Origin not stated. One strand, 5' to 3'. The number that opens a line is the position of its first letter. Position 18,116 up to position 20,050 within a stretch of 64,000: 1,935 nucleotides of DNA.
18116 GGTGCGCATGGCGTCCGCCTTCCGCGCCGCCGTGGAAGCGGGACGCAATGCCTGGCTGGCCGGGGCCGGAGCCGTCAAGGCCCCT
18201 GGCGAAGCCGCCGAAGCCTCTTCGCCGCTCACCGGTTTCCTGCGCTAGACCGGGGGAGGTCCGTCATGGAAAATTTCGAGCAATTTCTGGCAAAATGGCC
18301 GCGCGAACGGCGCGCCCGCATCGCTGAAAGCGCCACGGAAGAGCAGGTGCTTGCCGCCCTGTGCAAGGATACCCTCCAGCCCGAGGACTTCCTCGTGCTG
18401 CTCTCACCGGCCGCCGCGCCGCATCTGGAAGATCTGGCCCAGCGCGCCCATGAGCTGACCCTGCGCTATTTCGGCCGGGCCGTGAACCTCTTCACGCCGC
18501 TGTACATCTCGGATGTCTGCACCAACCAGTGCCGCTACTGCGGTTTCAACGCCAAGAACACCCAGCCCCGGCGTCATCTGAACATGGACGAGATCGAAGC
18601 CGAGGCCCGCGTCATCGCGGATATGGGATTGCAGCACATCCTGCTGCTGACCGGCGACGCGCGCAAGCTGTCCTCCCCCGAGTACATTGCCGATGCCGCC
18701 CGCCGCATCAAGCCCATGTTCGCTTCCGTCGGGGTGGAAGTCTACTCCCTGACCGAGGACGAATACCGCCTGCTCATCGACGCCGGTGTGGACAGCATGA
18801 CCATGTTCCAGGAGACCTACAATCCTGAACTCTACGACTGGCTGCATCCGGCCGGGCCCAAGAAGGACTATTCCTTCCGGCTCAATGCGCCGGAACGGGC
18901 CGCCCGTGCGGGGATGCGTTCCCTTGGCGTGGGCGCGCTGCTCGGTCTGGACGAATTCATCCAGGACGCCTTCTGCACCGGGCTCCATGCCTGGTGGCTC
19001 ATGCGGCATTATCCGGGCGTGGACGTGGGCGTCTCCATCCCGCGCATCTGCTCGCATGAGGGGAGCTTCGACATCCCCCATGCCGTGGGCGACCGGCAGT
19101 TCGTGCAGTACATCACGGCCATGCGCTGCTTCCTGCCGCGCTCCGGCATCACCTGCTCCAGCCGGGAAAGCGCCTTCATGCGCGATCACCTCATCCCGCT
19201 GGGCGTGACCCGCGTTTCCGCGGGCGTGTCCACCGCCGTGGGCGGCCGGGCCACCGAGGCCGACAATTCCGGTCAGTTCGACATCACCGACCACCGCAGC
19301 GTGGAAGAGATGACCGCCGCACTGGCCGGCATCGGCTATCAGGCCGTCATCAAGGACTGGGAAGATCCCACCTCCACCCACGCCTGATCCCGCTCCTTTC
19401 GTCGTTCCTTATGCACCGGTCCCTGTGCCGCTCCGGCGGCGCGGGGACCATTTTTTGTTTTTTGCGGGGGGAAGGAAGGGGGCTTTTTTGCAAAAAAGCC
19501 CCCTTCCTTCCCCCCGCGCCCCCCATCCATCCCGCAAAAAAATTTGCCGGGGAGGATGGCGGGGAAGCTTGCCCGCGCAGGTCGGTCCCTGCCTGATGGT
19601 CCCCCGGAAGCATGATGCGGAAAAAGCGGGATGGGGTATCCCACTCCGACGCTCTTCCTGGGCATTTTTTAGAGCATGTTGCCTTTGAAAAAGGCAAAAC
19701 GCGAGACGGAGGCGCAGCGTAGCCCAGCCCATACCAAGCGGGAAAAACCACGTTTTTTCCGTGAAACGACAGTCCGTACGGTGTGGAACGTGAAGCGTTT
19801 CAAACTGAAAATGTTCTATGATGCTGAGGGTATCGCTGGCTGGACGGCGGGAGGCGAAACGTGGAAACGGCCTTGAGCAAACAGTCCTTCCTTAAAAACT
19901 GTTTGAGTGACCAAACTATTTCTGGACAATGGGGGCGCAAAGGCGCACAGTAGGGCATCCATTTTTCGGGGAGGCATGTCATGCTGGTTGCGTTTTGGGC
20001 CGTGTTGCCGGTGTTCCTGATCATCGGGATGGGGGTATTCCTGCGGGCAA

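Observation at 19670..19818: Unclassified ~145-bp TIR element with TA flanks: six copies in 64 kb (MITE-like)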

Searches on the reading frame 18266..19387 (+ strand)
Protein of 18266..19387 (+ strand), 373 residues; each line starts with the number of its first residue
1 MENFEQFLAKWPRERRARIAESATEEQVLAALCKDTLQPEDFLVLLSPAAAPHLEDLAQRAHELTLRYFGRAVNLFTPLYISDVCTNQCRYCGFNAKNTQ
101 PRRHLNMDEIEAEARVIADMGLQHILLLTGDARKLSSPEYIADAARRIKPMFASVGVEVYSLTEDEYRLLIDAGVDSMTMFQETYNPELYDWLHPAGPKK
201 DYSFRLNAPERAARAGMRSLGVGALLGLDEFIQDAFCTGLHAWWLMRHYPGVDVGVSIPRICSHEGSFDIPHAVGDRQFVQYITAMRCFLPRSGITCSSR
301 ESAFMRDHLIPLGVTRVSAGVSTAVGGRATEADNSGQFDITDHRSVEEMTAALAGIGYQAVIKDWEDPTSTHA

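Call 26: find_encoding_contigs(protein=window:18266-19387:+, flank=3000, max_places=10)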
Protein window:18266-19387:+ (373 aa): 7 contigs read that carry it; 4 places shown.
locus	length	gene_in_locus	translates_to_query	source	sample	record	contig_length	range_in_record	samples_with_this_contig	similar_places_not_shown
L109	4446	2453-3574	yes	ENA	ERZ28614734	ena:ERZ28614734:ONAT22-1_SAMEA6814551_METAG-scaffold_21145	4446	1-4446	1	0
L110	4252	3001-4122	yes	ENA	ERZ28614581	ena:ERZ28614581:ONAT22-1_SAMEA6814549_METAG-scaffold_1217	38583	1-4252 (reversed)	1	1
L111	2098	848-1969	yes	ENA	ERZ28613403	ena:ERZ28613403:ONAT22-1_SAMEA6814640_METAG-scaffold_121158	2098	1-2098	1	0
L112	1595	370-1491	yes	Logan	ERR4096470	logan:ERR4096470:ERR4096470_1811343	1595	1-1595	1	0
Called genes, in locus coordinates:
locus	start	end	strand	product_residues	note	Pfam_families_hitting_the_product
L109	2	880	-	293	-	?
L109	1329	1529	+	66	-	PF02597:ThiS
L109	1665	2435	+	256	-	PF05690:ThiG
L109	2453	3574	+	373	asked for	PF04055:Radical_SAM, PF06968:BATS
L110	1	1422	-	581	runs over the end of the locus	PF00270:DEAD, PF04851:ResIII (weak), PF00271:Helicase_C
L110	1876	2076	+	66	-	PF02597:ThiS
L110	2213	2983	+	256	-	PF05690:ThiG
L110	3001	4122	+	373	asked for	PF04055:Radical_SAM, PF06968:BATS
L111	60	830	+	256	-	PF05690:ThiG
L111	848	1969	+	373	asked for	PF04055:Radical_SAM, PF06968:BATS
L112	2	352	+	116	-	?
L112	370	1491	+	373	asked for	PF04055:Radical_SAM, PF06968:BATS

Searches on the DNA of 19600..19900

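Call 62: search_rna_families(source=window, start=19600, end=19900, threshold=evalue, max_evalue=1)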
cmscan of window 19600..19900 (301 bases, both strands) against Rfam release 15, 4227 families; matches with E-value up to 1: 0.
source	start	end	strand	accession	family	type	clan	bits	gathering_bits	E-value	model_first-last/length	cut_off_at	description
